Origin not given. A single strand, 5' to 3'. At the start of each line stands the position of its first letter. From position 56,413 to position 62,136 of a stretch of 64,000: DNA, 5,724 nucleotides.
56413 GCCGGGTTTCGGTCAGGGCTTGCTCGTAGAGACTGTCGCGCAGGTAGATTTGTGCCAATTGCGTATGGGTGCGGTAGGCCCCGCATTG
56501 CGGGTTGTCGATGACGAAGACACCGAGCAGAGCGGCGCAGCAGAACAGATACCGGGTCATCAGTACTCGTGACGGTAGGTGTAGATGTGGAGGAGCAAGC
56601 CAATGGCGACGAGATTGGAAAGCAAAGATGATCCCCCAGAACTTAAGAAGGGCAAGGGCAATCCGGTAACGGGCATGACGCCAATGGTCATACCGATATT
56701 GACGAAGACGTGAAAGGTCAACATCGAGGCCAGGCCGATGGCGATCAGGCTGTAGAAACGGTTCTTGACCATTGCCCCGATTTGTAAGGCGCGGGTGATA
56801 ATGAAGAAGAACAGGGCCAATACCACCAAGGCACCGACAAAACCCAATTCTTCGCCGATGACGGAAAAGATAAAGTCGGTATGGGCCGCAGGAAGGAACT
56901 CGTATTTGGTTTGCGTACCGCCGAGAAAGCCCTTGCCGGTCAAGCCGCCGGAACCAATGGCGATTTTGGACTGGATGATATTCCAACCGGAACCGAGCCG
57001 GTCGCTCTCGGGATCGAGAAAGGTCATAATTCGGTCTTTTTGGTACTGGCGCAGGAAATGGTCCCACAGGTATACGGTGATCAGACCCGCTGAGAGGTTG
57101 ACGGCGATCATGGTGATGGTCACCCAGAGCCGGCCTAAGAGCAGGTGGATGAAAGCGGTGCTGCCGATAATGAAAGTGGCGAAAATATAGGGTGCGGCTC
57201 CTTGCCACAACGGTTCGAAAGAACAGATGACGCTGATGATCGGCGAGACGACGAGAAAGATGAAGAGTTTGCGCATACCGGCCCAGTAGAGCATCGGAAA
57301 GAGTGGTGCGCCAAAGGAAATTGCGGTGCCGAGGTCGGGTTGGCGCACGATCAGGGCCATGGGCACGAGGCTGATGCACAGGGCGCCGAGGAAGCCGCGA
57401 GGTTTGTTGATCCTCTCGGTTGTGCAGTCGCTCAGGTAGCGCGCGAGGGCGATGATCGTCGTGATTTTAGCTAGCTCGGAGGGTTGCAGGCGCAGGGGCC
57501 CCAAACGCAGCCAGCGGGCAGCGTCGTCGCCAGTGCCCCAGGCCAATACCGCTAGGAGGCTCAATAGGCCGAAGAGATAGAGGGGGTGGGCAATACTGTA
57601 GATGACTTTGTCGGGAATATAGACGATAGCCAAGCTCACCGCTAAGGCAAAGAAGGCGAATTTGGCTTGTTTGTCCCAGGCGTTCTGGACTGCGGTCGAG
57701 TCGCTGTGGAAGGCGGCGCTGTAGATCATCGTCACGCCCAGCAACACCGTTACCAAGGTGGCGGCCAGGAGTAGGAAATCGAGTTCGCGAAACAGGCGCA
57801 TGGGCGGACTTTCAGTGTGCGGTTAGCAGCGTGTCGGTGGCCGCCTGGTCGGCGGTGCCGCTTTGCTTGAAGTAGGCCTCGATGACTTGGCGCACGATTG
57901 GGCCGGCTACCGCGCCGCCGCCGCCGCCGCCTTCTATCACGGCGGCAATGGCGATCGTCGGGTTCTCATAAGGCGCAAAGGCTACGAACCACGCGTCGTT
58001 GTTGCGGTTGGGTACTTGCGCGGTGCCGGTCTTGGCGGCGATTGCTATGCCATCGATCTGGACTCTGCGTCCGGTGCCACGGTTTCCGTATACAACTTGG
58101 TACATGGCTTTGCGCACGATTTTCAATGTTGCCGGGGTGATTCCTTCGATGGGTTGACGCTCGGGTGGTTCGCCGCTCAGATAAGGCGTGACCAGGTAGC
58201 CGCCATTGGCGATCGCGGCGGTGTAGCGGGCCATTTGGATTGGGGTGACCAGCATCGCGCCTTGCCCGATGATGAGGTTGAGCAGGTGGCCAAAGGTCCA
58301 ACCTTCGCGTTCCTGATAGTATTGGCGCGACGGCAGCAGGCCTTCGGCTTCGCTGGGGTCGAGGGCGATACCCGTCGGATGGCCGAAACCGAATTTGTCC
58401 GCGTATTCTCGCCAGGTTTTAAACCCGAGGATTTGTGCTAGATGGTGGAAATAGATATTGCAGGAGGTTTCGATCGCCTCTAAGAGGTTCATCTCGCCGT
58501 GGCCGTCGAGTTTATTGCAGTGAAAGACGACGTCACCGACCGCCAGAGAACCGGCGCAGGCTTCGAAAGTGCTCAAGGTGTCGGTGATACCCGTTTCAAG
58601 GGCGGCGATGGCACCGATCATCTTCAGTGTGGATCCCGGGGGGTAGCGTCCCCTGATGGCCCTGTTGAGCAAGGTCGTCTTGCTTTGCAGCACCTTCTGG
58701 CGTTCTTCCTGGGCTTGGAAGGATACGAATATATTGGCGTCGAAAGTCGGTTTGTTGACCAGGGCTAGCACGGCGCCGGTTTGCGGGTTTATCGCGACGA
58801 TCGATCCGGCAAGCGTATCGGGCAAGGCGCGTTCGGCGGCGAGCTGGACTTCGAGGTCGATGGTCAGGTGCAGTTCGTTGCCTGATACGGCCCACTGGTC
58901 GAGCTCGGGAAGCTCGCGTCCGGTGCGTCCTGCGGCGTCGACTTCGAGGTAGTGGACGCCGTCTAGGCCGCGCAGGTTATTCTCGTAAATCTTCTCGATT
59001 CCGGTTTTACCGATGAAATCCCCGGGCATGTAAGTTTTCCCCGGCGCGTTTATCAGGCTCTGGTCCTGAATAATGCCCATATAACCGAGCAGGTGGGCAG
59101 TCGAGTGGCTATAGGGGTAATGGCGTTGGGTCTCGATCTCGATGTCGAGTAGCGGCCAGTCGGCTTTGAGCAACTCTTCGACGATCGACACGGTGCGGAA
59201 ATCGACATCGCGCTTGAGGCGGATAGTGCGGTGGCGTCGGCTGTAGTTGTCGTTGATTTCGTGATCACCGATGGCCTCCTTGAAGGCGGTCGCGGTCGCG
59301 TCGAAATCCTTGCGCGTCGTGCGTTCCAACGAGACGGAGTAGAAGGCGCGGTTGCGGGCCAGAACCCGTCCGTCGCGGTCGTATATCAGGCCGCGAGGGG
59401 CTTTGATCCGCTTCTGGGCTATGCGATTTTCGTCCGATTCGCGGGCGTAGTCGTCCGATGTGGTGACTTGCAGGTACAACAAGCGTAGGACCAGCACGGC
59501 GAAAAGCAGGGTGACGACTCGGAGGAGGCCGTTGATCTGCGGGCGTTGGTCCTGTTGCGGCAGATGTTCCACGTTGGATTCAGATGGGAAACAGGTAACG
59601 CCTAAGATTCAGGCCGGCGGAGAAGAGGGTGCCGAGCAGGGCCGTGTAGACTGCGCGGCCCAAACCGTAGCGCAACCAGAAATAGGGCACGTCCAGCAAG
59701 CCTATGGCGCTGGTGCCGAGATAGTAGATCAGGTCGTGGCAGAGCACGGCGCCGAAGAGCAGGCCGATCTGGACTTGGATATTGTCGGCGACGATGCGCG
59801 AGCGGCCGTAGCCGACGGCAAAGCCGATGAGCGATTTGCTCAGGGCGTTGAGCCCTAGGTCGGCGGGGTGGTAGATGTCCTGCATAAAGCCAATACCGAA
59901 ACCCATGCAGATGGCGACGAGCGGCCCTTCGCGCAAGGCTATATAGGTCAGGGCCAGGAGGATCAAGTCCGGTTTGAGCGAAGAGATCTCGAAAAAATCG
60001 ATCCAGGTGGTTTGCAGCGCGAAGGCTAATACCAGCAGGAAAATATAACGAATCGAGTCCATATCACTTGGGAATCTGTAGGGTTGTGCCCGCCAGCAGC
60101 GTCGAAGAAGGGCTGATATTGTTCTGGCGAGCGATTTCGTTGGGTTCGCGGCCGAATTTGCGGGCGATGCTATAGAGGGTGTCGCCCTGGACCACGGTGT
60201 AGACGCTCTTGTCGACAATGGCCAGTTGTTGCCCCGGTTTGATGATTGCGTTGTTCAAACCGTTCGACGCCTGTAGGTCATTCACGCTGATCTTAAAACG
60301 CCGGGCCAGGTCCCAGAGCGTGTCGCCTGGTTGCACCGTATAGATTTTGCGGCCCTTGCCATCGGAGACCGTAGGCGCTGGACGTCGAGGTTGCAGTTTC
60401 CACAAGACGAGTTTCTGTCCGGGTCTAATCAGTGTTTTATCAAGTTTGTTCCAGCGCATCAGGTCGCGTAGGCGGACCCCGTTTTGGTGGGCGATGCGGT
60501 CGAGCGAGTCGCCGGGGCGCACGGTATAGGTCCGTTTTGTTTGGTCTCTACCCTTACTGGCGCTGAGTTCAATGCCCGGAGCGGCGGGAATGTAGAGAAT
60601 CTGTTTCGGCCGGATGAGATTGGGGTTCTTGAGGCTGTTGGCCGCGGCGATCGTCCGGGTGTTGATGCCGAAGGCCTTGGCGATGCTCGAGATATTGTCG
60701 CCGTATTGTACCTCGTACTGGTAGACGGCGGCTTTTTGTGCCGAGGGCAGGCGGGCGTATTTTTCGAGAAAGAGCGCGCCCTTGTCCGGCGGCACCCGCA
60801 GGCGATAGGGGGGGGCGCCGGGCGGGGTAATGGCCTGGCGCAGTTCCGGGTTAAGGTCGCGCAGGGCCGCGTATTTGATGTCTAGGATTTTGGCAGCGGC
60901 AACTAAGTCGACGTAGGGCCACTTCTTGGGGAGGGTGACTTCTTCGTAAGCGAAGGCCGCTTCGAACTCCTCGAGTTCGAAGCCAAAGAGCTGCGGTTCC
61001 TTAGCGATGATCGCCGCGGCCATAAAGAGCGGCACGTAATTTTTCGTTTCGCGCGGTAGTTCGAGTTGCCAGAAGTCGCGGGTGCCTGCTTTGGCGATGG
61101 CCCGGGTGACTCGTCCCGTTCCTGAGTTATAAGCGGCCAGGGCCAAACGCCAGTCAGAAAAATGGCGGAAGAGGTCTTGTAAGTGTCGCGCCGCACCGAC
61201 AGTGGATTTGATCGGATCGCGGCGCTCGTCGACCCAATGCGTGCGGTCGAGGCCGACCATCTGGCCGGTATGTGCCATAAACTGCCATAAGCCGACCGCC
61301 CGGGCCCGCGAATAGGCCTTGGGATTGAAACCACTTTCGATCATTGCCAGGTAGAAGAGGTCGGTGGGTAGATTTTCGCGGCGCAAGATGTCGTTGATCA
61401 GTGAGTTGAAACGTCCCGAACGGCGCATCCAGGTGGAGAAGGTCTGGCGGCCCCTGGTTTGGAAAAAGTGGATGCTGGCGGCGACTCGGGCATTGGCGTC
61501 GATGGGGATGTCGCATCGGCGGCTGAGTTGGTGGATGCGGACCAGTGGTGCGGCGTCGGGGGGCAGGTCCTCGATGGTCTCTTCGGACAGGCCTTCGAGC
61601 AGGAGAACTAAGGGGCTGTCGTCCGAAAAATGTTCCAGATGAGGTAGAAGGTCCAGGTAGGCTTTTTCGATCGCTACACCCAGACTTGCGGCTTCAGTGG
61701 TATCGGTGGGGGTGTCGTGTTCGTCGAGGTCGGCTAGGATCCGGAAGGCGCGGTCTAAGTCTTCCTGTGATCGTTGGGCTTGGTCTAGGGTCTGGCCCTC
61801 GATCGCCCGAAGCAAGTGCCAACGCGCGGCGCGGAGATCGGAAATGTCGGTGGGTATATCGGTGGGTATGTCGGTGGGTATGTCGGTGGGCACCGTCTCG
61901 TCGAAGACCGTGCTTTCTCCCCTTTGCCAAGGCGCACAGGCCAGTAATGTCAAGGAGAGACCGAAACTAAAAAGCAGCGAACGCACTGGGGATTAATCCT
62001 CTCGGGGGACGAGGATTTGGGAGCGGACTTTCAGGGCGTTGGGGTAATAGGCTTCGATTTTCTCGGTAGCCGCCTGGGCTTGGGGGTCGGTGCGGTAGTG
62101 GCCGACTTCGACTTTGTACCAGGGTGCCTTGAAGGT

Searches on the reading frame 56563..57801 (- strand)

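Call 11: search_protein_families(library=pfam, proteins=[window:56563-57801:-], max_evalue=0.01)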
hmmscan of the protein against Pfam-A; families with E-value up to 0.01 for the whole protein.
window:56563-57801:- (413 aa): 1 family
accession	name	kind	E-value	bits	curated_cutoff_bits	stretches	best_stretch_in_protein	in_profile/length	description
PF01098.24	FTSW_RODA_SPOVE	-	1.7e-97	327.1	26.4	2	212-410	161-354/356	Cell cycle protein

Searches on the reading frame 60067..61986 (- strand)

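Call 11: search_protein_families(library=pfam, proteins=[window:60067-61986:-], max_evalue=0.01)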
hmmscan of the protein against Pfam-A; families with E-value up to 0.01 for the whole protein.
window:60067-61986:- (640 aa): 10 families
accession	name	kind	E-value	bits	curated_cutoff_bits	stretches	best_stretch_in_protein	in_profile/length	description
PF01476.26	LysM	-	1.9e-59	197.8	20.9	4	549-590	1-42/43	LysM domain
PF01464.25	SLT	-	5.4e-29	100.6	21.3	1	202-307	9-115/117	Transglycosylase SLT domain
PF23473.1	LysM3_LYK4_5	-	3.6e-22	78.6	29.3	2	424-460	5-40/48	LYK4/5 LysM3 domain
PF23446.1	LysM1_NFP_LYK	-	4.3e-11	43.9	36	1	430-468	16-55/60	NFP/LYK LysM1 domain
PF23462.1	LysM3_NFP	-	5.2e-08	33.7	28.1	0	552-579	8-35/48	NFP LysM3 domain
PF23577.1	LysM_RLK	-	9.5e-07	29.2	27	0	486-511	2-26/44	LysM domain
PF22310.2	NMB0315_dom_I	-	0.00047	20.9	27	0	550-573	7-30/83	NMB0315-like, domain I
PF04225.17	LysM_OapA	-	0.00065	20.2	22.3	0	547-575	3-31/85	Opacity-associated protein A LysM-like domain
PF23472.1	LysM2_CERK1_LYK3_4_5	-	0.0011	19.3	27.4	0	595-639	7-54/56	LYK3/4/5 LysM2 domain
PF13510.11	Fer2_4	-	0.0081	16.6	22.8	0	485-511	11-37/82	2Fe-2S iron-sulfur cluster binding domain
